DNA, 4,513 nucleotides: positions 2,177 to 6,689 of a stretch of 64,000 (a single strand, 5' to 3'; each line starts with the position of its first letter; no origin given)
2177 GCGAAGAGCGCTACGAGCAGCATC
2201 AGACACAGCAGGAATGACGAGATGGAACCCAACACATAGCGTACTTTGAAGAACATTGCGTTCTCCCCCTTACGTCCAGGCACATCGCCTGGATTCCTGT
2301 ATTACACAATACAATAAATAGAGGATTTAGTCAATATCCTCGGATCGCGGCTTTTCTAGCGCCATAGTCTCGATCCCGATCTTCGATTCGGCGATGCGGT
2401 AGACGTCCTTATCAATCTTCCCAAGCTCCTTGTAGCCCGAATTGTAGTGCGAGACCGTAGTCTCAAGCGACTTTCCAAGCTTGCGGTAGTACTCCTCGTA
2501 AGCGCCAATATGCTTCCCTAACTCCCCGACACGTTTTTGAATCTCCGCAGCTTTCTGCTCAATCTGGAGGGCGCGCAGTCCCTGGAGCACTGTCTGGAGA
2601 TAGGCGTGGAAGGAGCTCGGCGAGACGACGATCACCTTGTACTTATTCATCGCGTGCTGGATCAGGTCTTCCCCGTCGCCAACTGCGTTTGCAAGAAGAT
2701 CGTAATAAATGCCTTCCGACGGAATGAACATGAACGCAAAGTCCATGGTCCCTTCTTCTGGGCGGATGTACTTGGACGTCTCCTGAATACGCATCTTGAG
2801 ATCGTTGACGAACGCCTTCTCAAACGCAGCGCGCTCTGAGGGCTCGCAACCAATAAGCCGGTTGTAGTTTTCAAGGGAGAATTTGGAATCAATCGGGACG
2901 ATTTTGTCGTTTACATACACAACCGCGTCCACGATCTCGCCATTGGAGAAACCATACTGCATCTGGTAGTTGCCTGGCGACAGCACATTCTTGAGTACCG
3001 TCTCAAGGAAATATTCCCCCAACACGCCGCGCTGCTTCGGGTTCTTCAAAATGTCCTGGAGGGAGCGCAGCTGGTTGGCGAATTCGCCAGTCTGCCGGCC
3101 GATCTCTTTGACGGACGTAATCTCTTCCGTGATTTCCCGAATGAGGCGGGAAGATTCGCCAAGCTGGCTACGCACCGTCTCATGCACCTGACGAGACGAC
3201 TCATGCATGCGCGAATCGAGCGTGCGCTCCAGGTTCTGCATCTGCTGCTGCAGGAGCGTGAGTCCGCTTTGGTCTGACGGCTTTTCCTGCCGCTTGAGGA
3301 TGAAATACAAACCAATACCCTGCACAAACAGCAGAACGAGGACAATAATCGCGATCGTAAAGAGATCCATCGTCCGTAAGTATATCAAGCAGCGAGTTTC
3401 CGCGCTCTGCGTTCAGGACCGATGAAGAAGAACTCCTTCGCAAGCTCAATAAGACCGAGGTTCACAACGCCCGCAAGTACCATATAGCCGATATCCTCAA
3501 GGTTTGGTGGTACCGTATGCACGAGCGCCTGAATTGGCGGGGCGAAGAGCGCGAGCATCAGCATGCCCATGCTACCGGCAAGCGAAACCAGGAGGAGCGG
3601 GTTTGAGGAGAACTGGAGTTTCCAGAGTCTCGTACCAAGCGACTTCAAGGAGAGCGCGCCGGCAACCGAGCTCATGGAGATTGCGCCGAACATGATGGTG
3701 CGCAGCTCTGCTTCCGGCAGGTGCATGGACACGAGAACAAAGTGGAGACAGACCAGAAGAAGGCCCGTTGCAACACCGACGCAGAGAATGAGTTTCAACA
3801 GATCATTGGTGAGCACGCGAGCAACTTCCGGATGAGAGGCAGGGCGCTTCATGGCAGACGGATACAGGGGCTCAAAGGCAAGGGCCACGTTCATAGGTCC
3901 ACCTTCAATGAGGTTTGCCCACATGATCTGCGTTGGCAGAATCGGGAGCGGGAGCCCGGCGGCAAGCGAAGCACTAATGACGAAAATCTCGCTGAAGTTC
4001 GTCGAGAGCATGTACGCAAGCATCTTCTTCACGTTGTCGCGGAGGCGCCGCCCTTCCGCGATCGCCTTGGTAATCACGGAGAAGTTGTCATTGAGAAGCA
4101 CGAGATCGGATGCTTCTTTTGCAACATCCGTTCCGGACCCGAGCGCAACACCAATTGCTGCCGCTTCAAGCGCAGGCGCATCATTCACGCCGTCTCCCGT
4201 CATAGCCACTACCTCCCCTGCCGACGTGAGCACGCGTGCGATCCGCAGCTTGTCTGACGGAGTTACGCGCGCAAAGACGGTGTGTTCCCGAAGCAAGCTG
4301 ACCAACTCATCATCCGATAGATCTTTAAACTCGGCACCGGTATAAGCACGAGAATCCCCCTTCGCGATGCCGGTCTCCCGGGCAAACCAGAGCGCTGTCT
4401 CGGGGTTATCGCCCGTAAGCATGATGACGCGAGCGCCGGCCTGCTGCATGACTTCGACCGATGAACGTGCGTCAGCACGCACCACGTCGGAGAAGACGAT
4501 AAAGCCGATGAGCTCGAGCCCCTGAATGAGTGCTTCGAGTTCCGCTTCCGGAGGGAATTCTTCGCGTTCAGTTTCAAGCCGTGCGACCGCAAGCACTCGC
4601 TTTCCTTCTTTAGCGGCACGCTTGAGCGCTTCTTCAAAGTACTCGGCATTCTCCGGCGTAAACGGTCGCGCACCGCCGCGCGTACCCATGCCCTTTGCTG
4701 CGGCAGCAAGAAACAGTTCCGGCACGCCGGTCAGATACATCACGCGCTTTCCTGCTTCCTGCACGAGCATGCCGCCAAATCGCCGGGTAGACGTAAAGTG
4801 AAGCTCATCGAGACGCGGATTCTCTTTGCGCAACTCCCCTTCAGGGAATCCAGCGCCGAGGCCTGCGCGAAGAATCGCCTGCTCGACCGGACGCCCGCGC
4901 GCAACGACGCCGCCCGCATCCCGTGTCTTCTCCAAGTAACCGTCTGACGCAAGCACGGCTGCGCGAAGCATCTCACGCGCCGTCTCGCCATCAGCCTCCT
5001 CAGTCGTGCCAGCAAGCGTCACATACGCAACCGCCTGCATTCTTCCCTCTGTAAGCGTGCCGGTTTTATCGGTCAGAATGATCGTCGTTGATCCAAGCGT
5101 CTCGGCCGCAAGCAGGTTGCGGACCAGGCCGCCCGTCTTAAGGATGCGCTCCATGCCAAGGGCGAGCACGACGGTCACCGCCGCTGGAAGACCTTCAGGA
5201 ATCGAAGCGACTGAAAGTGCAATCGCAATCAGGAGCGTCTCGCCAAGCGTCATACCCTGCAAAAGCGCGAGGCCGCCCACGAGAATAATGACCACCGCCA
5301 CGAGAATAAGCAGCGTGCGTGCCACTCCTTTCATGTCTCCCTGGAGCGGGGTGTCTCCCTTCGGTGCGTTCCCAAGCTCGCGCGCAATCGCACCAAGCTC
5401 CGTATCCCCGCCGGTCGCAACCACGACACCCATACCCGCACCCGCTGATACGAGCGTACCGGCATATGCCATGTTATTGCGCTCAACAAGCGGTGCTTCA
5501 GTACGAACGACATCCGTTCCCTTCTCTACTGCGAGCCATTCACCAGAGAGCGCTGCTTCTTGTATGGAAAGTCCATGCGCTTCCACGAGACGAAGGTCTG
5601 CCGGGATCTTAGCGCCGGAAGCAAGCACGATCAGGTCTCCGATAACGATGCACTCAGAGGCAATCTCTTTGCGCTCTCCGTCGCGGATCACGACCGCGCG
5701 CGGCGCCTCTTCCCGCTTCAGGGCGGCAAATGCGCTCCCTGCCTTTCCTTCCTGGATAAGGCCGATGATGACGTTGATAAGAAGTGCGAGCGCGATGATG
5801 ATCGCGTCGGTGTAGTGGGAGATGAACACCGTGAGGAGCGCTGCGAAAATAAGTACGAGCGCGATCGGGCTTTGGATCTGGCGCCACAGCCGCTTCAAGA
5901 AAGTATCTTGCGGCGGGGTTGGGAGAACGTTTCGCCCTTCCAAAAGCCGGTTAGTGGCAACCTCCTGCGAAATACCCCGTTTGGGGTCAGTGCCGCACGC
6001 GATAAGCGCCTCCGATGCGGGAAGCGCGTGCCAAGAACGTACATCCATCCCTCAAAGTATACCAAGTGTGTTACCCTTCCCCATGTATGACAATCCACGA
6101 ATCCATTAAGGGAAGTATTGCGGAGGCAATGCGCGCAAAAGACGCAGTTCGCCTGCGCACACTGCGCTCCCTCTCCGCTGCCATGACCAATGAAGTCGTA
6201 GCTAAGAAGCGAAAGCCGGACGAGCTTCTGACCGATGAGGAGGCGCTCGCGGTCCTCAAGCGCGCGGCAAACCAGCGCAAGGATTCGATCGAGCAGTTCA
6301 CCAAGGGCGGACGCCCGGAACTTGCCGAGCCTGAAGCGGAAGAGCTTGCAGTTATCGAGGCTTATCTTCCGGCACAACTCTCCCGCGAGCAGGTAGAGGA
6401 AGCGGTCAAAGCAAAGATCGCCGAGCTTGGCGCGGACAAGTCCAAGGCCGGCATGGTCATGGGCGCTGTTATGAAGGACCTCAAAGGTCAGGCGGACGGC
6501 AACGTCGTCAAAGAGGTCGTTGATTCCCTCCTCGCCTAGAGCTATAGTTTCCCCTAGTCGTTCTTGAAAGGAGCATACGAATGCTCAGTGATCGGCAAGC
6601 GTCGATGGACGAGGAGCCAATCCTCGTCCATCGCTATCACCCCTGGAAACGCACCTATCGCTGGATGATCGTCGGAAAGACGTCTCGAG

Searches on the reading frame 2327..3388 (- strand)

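Call 82: search_protein_families(library=pfam, proteins=[window:2327-3388:-], max_evalue=0.00001)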
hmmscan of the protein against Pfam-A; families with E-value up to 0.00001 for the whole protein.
window:2327-3388:- (353 aa): 1 family
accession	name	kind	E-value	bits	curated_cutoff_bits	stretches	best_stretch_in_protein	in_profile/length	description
PF02646.22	RmuC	-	1.1e-53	182.7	26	1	50-332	3-281/291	RmuC family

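Call 83: search_protein_families(library=padloc, proteins=[window:2327-3388:-], max_evalue=0.00001)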
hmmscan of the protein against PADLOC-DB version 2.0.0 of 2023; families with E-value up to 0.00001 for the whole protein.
window:2327-3388:- (353 aa): 1 family
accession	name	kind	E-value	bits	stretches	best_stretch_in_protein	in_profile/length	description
PDLC03812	RTasRmuC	-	1.1e-19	68.4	1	46-322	124-402/439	DRT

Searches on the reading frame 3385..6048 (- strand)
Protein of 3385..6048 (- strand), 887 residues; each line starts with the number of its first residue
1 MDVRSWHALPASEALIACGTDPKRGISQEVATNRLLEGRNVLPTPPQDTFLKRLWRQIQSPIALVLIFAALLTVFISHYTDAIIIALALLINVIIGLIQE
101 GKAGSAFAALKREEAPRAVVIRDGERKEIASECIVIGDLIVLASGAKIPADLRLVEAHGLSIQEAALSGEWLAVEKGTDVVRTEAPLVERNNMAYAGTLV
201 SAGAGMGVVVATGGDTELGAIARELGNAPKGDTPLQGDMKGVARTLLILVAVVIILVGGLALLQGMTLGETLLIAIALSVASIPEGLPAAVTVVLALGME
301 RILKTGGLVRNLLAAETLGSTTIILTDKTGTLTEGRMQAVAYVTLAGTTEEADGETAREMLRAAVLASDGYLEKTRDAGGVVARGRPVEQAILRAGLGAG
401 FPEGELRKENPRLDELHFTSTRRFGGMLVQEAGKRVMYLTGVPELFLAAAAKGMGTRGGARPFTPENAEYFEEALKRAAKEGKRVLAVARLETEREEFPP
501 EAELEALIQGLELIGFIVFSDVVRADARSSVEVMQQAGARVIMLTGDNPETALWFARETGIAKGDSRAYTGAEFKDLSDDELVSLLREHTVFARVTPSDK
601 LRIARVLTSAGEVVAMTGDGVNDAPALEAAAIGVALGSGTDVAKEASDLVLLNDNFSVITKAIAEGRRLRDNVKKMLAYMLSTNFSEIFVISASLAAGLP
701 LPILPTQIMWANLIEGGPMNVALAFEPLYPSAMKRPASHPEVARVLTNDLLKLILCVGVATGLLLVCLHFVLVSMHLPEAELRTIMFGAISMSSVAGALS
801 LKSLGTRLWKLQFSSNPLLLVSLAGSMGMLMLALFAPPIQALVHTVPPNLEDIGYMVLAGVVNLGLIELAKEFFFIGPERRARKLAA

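Call 82: search_protein_families(library=pfam, proteins=[window:3385-6048:-], max_evalue=0.00001)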
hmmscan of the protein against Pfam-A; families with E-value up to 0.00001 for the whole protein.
window:3385-6048:- (887 aa): 5 families
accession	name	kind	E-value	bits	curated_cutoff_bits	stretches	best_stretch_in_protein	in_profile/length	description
PF00122.25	E1-E2_ATPase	-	1e-40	139.6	28.1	1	115-304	4-180/181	E1-E2 ATPase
PF00689.26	Cation_ATPase_C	-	1.1e-28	100.6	27.3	1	700-872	1-174/175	Cation transporting ATPase, C-terminus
PF00702.32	Hydrolase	-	1.5e-17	65.1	26.4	1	323-630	3-190/191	haloacid dehalogenase-like hydrolase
PF00690.31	Cation_ATPase_N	-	1.3e-13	50.8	20.4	1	6-72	1-68/69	Cation transporter/ATPase, N-terminus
PF13246.12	Cation_ATPase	-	1.1e-07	32.2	21.7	1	369-447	5-85/91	Cation transport ATPase (P-type)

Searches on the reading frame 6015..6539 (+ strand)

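Call 84: search_protein_families(library=pfam, proteins=[window:6015-6539:+], max_evalue=0.001)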
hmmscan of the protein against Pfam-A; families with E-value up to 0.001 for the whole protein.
window:6015-6539:+ (174 aa): 2 families
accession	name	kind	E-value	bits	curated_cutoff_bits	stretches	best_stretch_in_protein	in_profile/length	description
PF09424.15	YqeY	-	4.9e-42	143.8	27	1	29-173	2-143/143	Yqey-like protein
PF02637.23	GatB_Yqey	-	1.5e-05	25.4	27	1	127-173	98-148/148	GatB domain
